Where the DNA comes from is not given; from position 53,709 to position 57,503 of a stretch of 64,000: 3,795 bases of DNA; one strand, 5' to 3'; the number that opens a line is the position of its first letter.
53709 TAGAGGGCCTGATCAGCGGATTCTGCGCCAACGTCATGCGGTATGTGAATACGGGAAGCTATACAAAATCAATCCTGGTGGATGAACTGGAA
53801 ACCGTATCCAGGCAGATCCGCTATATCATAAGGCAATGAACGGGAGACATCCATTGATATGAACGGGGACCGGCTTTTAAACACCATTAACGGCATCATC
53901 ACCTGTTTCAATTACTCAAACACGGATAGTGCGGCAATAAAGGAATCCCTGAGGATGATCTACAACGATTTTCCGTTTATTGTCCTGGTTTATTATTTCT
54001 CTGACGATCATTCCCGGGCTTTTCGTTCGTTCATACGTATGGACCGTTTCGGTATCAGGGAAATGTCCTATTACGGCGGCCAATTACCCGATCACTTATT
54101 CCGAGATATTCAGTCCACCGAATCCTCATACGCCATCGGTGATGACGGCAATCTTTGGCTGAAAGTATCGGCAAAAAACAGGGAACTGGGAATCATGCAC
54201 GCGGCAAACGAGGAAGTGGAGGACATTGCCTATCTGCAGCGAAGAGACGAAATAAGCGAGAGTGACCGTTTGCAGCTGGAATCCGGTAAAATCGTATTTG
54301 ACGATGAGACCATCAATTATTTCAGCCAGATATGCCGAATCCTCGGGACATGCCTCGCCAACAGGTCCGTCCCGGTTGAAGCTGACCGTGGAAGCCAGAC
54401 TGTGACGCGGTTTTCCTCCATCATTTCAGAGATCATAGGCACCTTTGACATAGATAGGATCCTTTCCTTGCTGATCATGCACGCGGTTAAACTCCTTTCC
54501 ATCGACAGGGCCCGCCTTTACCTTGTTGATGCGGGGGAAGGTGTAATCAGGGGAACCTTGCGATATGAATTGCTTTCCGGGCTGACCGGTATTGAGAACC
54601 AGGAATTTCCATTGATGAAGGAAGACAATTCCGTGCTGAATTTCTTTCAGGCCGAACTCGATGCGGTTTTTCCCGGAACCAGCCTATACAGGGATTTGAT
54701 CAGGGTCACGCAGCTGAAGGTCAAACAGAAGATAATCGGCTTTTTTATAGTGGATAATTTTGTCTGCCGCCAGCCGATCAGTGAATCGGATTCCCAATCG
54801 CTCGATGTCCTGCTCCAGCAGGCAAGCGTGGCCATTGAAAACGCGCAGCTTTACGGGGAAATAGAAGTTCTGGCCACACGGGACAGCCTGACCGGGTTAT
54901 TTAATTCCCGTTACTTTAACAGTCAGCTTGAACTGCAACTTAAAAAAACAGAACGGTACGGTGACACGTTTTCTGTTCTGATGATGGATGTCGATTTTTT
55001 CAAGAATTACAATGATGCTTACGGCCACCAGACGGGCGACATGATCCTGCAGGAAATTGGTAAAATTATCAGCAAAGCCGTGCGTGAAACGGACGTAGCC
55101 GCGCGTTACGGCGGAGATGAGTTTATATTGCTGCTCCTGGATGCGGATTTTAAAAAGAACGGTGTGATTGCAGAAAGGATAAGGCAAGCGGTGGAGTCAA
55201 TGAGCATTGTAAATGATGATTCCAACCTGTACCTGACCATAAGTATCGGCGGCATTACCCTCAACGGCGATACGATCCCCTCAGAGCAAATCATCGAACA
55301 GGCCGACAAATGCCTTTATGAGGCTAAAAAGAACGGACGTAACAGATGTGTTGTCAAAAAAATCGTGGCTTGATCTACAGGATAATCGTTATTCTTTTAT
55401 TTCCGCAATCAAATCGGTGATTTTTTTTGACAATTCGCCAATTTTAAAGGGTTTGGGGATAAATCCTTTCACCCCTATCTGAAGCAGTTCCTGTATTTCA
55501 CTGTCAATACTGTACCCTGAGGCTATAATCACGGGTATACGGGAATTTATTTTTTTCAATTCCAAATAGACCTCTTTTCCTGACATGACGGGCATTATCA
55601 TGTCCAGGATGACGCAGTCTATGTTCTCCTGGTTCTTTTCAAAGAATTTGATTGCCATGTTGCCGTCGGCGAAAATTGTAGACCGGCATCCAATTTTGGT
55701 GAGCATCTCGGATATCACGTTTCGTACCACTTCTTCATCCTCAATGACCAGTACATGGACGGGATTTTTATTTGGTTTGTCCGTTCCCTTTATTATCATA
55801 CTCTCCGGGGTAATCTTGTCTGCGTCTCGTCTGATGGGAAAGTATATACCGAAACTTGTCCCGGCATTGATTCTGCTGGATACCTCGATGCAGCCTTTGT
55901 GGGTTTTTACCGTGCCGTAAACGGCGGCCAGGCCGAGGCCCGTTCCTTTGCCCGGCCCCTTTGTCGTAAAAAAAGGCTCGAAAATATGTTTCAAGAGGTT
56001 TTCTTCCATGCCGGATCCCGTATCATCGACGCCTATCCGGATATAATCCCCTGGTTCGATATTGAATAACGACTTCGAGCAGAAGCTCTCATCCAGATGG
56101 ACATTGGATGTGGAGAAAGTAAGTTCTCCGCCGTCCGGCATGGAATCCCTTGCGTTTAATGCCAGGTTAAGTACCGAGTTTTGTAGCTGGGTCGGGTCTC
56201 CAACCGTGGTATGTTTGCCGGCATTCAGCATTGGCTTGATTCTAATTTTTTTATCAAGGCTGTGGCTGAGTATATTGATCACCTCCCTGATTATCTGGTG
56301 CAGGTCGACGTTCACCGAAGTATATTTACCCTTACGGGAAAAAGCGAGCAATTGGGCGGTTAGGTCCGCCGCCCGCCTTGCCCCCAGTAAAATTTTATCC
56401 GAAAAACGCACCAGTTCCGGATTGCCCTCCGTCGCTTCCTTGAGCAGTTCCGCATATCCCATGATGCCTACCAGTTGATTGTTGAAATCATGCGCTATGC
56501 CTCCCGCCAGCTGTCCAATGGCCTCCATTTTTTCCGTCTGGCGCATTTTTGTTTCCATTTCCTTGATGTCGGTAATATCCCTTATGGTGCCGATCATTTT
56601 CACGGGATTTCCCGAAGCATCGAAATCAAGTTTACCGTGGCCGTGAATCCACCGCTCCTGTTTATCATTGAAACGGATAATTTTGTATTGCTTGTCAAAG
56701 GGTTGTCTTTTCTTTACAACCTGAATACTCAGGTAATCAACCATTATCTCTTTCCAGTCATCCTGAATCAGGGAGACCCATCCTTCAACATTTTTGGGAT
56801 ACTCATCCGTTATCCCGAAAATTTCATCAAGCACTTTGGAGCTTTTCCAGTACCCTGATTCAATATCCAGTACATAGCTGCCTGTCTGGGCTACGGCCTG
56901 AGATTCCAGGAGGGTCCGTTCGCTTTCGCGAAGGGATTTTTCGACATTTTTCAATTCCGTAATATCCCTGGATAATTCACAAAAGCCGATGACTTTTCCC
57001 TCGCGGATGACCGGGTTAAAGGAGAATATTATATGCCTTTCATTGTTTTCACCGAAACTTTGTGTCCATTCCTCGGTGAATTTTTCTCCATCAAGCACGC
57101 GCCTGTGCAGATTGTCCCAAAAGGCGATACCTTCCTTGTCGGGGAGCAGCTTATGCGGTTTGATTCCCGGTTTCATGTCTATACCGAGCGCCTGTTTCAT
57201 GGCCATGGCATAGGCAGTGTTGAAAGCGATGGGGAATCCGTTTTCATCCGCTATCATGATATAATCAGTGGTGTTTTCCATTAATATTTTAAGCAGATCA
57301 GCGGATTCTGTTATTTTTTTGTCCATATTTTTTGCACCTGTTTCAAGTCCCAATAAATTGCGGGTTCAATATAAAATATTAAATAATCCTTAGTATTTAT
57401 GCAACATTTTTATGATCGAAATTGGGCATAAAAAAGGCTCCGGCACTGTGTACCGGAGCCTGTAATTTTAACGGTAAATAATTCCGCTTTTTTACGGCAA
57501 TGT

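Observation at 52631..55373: Cytoplasmic sugar-binding protein paired with a soluble diguanylate cyclase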

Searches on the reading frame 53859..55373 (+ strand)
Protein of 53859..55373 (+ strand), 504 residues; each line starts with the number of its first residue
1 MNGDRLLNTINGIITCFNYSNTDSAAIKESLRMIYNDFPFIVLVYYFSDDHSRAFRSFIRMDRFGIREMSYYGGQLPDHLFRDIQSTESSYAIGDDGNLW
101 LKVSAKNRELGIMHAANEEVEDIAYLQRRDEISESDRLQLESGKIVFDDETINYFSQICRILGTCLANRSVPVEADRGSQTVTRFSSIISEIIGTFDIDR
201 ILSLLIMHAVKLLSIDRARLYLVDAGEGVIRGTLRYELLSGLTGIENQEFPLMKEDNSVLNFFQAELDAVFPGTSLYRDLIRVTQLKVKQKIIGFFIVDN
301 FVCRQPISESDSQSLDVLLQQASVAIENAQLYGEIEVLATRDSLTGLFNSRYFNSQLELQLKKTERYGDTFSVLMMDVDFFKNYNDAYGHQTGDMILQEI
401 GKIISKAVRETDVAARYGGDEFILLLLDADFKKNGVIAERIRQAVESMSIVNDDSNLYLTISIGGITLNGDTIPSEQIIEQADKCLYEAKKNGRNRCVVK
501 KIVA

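Call 3: search_protein_families(library=pfam, proteins=[window:53859-55373:+], max_evalue=0.01)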
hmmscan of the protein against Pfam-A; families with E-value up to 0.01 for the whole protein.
window:53859-55373:+ (504 aa): 2 families
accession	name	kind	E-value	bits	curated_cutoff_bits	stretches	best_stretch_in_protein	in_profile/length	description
PF00990.26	GGDEF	-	3e-48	164.1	23.8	1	339-496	1-161/161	Diguanylate cyclase, GGDEF domain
PF11849.14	DUF3369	-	0.0026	18.5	27.2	1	191-334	30-167/168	Domain of unknown function (DUF3369)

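Call 35: search_protein_families(library=ncbifam, proteins=[window:53859-55373:+], max_evalue=0.001)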
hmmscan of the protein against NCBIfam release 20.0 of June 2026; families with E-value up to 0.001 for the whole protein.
window:53859-55373:+ (504 aa): 22 families
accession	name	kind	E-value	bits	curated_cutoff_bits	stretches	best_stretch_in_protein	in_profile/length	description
NF041606.1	dguan_cyc_DgcA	equivalog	2.6e-55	187.7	370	1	285-500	127-339/340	diguanylate cyclase DgcA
TIGR00254.1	GGDEF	domain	3.5e-54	183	37.4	1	335-500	1-167/168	diguanylate cyclase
NF007135.0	PRK09581.1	equivalog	3.2e-49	168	474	1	338-500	291-455/457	PleD family two-component system response regulator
NF038266.1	diguan_SiaD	equivalog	1.5e-47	162.2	290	1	334-497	89-252/252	biofilm regulation diguanylate cyclase SiaD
NF007380.0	PRK09894.1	equivalog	2.9e-41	141.8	256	1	319-500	110-287/296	diguanylate cyclase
NF051473.1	DigCycDgcsShew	equivalog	1.2e-40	139.7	400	1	300-497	96-288/291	diguanylate cyclase DgcS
NF007423.1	PRK09966.1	equivalog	2.1e-37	128.9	325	1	321-490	225-390/390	diguanylate cyclase DgcN/YfiN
NF047654.1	DiguCycDgcRLepto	equivalog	1.8e-36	125.6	500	1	330-498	124-294/295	diguanylate cyclase DgcR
NF007298.0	PRK09776.1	equivalog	5.6e-34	117.2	1135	1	331-499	676-844/1111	diguanylate cyclase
NF011955.1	PRK15426.1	equivalog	2.3e-29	102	408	1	335-500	394-561/564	cellulose biosynthesis regulator diguanylate cyclase DgcQ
NF040885.1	diguan_DgcJ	equivalog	6.4e-29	101.1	500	1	340-495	342-491/493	diguanylate cyclase DgcJ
NF045675.1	PhdiestaseDibA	equivalog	1.5e-28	99.5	980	1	333-495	197-359/623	phosphodiesterase DibA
NF047872.1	GGDEF_GdpS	equivalog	8.9e-27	94.2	400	1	340-503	188-353/355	GGDEF domain-containing protein GdpS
NF007599.0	PRK10245.1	equivalog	1e-26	93.3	402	1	324-499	195-369/371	diguanylate cyclase AdrA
NF007474.0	PRK10060.1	equivalog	6.4e-25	87.4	782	1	331-499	229-394/663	cyclic di-GMP phosphodiesterase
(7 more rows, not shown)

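Call 64: predict_structure(alignment_id=A4)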
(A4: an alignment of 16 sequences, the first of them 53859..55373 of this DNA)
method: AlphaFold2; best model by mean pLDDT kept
length: 504 residues; sequences in the alignment: 16
mean_pLDDT: 82.1   pTM: 0.47
mean pLDDT of the five models: 82.1, 80.9, 80.0, 78.8, 78.8
residues with pLDDT >= 90: 145; 70-90: 269; 50-70: 88; < 50: 2
segments of 3 or more residues with pLDDT < 50: none
pLDDT, mean of each block of 10 residues (from residue 1): 73 87 88 83 81 73 82 55 69 82 84 79 60 60 73 90 86 70 78 83 90 88 85 88 88 62 64 61 86 89 78 86 87 76 89 90 86 95 90 93 91 92 94 92 91 85 91 85 93 87 67
secondary structure, 60 per line:
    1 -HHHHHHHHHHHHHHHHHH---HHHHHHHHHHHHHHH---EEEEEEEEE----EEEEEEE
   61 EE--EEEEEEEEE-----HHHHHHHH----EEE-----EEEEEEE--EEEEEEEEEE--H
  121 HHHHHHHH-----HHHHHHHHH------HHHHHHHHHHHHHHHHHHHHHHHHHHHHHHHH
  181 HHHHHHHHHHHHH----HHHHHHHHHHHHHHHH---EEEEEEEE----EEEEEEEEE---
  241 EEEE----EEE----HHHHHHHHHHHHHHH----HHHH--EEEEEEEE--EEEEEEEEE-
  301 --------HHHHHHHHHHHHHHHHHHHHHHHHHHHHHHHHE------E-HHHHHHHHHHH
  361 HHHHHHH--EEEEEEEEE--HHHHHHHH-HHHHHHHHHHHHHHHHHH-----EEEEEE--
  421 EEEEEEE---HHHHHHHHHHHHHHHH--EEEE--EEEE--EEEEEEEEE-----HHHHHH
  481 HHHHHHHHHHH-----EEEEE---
elements in order: H2-19 H23-37 E41-49 E54-62 E65-73 H79-86 E91-93 E99-105 E108-117 H120-128 H134-142 H149-193 H198-213 E217-224 E229-237 E241-244 E249-251 H256-270 H275-278 E281-288 E291-299 H309-340 H350-367 E370-378 H381-388 H390-407 E413-418 E421-427 H431-446 E449-452 E455-458 E461-469 H475-491 E497-501

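Call 71: fold_search(model_id=the predicted structure, library=pdb)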
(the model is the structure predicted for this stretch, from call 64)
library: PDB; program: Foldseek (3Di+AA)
matches with E <= 10: 1217; with E <= 0.001: 312
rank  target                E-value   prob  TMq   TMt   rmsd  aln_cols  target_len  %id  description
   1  6et7_A                1.0e-23  1.00  0.36  0.29  18.5       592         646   16  Activated heterodimer of the bacteriophytochrome regulated diguanylyl cyclase variant - S505V A526V - from Idiomarina  (released 2018-06-13)
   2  5llx_A                1.9e-23  1.00  0.34  0.27  19.2       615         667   16  Bacteriophytochrome activated diguanylyl cyclase from Idiomarina species A28L with GTP bound (released 2017-03-15)
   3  5llw_B                3.2e-23  1.00  0.34  0.26  17.6       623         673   15  Bacteriophytochrome activated diguanylyl cyclase from Idiomarina species A28L (released 2017-03-15)
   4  5llw_A                6.1e-23  1.00  0.33  0.26  19.4       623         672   16  Bacteriophytochrome activated diguanylyl cyclase from Idiomarina species A28L (released 2017-03-15)
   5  5llx_B                6.1e-23  1.00  0.33  0.26  20.4       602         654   16  Bacteriophytochrome activated diguanylyl cyclase from Idiomarina species A28L with GTP bound (released 2017-03-15)
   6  6et7_B                8.3e-22  1.00  0.31  0.25  20.5       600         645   16  Activated heterodimer of the bacteriophytochrome regulated diguanylyl cyclase variant - S505V A526V - from Idiomarina  (released 2018-06-13)
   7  7e6g_A                5.2e-17  1.00  0.36  0.67   2.5       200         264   31  Crystal structure of diguanylate cyclase SiaD in complex with its activator SiaC from Pseudomonas aeruginosa (released 2021-09-22)
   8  4zmu_B                1.1e-16  1.00  0.32  0.47  16.4       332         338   23  Dcsbis, a diguanylate cyclase from Pseudomonas aeruginosa (released 2016-05-04)
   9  4zmu_A                1.2e-16  1.00  0.32  0.47  16.3       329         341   23  Dcsbis, a diguanylate cyclase from Pseudomonas aeruginosa (released 2016-05-04)
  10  7e6g_B                2.4e-16  1.00  0.33  0.61   4.0       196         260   32  Crystal structure of diguanylate cyclase SiaD in complex with its activator SiaC from Pseudomonas aeruginosa (released 2021-09-22)
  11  3ign                  3.0e-16  1.00  0.32  0.94   1.3       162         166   36  Crystal Structure of the GGDEF domain from Marinobacter aquaeolei diguanylate cyclase complexed with c-di-GMP - Northeas (released 2009-08-11)
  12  3bre_A                3.0e-16  1.00  0.33  0.51   4.5       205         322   36  Crystal Structure of P.aeruginosa PA3702 (released 2008-04-01)
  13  9g86_A                3.9e-16  1.00  0.33  0.37   3.7       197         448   34  Structure of Response regulator PleD in complex with c-diGMP and pppGpp (released 2025-08-06)
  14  5xgb                  4.6e-16  1.00  0.32  0.30  13.9       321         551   24  Crystal structure of the PAS-GGDEF-EAL domain of PA0861 from Pseudomonas aeruginosa (released 2017-12-20)
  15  3bre_B                5.1e-16  1.00  0.32  0.48   8.3       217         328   32  Crystal Structure of P.aeruginosa PA3702 (released 2008-04-01)
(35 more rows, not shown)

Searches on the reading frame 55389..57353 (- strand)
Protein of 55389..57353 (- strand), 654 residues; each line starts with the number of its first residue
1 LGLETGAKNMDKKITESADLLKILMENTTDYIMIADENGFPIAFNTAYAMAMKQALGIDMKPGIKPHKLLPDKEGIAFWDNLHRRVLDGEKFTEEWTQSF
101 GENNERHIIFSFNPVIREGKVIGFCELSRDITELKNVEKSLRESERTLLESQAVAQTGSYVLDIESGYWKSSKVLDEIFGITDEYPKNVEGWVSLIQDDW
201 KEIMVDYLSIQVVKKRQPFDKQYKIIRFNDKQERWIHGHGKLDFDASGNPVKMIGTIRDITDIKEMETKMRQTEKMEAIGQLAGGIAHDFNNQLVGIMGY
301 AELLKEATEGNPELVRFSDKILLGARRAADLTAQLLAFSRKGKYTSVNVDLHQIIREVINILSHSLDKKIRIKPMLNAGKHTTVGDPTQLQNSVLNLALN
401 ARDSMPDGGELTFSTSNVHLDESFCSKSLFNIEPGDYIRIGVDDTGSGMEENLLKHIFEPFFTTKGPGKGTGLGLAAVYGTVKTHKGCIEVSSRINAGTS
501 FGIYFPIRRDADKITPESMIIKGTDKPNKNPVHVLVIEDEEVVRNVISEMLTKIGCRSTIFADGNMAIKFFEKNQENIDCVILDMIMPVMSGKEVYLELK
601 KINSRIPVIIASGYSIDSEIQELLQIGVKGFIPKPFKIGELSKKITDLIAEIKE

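Call 3: search_protein_families(library=pfam, proteins=[window:55389-57353:-], max_evalue=0.01)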
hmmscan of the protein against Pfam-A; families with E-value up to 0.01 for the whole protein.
window:55389-57353:- (654 aa): 6 families
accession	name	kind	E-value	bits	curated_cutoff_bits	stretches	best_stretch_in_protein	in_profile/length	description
PF00072.30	Response_reg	-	1.6e-22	80.2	30.2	1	534-645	1-110/111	Response regulator receiver domain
PF02518.31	HATPase_c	-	1e-17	65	26.4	1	385-508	1-110/111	Histidine kinase-, DNA gyrase B-, and HSP90-like ATPase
PF00512.31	HisKA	-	1.2e-09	38.5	26.9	1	280-341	3-63/66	His Kinase A (phospho-acceptor) domain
PF08448.16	PAS_4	-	1.3e-08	35.4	23.1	1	26-135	2-109/110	PAS fold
PF08447.18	PAS_3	-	6.3e-08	33.2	25.6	1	175-257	8-89/89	PAS fold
PF21332.3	AmiR_N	-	0.0041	17.5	27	1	533-637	2-99/111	AmiR, N-terminal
